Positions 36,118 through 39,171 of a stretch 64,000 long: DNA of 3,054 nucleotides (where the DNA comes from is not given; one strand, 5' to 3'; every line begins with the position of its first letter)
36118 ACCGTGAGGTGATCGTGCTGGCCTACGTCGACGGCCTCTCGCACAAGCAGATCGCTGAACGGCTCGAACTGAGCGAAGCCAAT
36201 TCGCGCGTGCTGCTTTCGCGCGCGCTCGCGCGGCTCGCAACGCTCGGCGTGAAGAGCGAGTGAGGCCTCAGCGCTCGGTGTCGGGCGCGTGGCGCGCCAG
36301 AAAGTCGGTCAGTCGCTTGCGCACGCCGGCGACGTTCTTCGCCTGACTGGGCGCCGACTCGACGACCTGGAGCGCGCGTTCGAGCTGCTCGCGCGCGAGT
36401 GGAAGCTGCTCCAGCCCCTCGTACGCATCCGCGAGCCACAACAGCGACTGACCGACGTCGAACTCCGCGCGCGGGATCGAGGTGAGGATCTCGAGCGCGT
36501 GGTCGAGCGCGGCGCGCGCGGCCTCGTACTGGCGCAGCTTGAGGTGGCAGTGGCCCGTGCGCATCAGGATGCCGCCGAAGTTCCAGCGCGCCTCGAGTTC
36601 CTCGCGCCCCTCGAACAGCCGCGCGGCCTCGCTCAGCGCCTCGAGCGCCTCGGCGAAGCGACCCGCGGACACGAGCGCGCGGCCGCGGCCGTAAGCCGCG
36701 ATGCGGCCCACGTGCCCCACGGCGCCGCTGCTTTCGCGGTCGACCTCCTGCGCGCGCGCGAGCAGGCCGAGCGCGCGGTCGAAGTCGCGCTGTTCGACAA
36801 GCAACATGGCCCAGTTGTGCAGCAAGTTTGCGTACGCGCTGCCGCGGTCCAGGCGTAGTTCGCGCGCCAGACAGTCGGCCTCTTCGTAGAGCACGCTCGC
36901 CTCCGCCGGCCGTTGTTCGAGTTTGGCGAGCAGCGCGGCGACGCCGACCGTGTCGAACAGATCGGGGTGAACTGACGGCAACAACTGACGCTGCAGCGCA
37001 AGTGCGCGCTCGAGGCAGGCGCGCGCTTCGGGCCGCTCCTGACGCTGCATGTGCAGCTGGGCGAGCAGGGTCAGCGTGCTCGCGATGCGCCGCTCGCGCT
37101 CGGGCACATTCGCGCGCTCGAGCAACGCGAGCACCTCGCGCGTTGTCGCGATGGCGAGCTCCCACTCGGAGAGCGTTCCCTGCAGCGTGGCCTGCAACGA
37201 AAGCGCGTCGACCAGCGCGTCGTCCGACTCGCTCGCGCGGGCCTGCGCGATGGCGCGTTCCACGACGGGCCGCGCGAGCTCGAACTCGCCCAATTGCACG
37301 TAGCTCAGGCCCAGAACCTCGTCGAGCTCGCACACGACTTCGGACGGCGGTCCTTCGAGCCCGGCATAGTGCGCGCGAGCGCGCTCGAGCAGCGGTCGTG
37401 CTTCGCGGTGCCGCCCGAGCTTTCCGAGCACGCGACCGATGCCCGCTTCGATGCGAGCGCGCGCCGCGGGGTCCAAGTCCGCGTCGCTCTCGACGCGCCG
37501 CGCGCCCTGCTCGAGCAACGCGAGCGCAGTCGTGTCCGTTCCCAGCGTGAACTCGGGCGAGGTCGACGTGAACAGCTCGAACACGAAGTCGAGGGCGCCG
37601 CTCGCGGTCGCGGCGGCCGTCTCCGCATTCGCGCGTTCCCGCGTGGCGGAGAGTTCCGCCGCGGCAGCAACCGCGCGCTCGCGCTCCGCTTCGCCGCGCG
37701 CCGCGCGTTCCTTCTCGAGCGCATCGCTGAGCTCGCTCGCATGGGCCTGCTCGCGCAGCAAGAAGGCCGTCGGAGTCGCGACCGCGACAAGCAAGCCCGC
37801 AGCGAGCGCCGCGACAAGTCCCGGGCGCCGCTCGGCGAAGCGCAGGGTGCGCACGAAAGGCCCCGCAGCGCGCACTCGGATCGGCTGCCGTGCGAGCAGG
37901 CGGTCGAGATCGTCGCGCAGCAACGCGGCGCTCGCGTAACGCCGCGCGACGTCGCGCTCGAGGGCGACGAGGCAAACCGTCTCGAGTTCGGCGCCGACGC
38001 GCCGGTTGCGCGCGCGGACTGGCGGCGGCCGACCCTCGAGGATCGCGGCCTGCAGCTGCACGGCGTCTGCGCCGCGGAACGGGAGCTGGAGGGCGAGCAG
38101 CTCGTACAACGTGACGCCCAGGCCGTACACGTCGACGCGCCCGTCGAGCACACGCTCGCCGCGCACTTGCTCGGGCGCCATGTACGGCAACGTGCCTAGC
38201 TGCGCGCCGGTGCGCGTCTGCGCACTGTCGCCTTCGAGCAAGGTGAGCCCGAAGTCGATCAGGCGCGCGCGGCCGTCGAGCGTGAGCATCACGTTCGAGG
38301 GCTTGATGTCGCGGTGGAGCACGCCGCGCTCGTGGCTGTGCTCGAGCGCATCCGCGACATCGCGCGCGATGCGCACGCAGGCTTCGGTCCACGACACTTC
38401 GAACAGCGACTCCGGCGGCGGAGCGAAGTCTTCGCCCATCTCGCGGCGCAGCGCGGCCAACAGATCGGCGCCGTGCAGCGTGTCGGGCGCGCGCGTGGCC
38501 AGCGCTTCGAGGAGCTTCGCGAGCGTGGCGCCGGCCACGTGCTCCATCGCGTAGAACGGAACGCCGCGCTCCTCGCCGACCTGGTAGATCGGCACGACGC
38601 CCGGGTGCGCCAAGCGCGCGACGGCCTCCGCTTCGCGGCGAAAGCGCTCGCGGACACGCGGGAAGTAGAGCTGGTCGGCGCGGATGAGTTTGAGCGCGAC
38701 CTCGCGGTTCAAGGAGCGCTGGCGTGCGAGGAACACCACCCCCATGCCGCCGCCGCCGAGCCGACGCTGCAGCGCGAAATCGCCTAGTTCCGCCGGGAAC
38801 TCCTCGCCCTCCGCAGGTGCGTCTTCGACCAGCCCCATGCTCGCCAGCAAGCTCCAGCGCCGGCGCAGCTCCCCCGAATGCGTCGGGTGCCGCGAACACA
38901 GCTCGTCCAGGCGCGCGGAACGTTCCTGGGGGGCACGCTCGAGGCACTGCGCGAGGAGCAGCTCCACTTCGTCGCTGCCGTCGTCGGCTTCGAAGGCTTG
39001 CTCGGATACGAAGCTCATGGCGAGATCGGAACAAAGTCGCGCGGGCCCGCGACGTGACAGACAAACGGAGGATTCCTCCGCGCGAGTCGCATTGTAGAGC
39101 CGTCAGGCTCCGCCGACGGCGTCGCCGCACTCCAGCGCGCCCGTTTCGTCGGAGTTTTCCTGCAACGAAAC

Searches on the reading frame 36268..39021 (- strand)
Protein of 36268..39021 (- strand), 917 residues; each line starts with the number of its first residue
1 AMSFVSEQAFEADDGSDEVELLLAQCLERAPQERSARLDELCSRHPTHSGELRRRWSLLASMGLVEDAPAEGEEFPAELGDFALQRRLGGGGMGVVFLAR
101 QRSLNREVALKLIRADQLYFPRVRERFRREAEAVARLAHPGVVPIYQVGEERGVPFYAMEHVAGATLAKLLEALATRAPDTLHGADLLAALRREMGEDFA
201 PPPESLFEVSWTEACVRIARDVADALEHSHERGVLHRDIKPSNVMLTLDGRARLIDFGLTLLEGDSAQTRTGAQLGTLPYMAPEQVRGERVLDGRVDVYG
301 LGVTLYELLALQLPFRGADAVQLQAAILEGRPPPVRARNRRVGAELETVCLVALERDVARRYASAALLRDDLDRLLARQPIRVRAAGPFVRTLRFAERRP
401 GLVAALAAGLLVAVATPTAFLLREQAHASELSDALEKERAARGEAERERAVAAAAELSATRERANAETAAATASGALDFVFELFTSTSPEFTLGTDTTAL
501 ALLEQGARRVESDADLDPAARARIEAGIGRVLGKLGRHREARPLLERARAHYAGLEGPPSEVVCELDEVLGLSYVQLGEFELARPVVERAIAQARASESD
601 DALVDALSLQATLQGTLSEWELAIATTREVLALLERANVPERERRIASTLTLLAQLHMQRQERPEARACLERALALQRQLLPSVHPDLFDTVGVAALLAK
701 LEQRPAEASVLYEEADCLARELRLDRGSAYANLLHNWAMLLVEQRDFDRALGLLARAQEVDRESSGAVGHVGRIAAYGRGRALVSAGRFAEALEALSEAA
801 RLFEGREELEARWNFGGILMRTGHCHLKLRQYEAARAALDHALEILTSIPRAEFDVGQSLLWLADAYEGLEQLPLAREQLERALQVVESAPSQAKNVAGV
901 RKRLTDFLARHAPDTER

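Call 20: search_protein_families(library=pfam, proteins=[window:36268-39021:-], max_evalue=0.01)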
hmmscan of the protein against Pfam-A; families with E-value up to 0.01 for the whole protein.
window:36268-39021:- (917 aa): 16 families
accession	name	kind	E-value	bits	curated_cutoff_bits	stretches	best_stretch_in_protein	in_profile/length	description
PF00069.31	Pkinase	-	8e-38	130.8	31.7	1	84-330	3-212/263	Protein kinase domain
PF13424.12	TPR_12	-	1.5e-30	105.7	30.1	5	731-804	3-76/77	Tetratricopeptide repeat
PF07714.23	PK_Tyr_Ser-Thr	-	4.9e-25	88.8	23.1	1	84-334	3-224/258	Protein tyrosine and serine/threonine kinase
PF07719.23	TPR_2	-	2.7e-19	68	27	2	649-678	3-32/34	Tetratricopeptide repeat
PF00515.34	TPR_1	-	6.4e-15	54.7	27.8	0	820-845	5-30/34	Tetratricopeptide repeat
PF13181.12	TPR_8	-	1.5e-14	53.3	25.7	0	822-845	7-30/34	Tetratricopeptide repeat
PF13374.12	TPR_10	-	1.1e-09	38.4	27.5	1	647-687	2-42/42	Tetratricopeptide repeat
PF17667.7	Pkinase_fungal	-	6.9e-07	28.8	24.1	1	214-289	287-368/387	Fungal protein kinase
PF13432.12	TPR_16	-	2e-06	28.6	32.7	1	737-804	3-62/65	Tetratricopeptide repeat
PF14559.12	TPR_19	-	4e-05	24.3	25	0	783-844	1-53/68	Tetratricopeptide repeat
PF13428.12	TPR_14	-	0.00015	22.6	23.5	0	777-809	5-37/44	Tetratricopeptide repeat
PF13414.12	TPR_11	-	0.00022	21.3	26.8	0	780-802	1-23/42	TPR repeat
PF12895.13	ANAPC3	-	0.00055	20.6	27.2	0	780-841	30-81/82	Anaphase-promoting complex, cyclosome, subunit 3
PF13174.12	TPR_6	-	0.0038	18.2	26.3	0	858-884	1-27/33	Tetratricopeptide repeat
PF24885.1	TPR_NPHP3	-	0.0046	16.8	100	0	562-679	97-215/239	Nephrocystin-3 TPR domain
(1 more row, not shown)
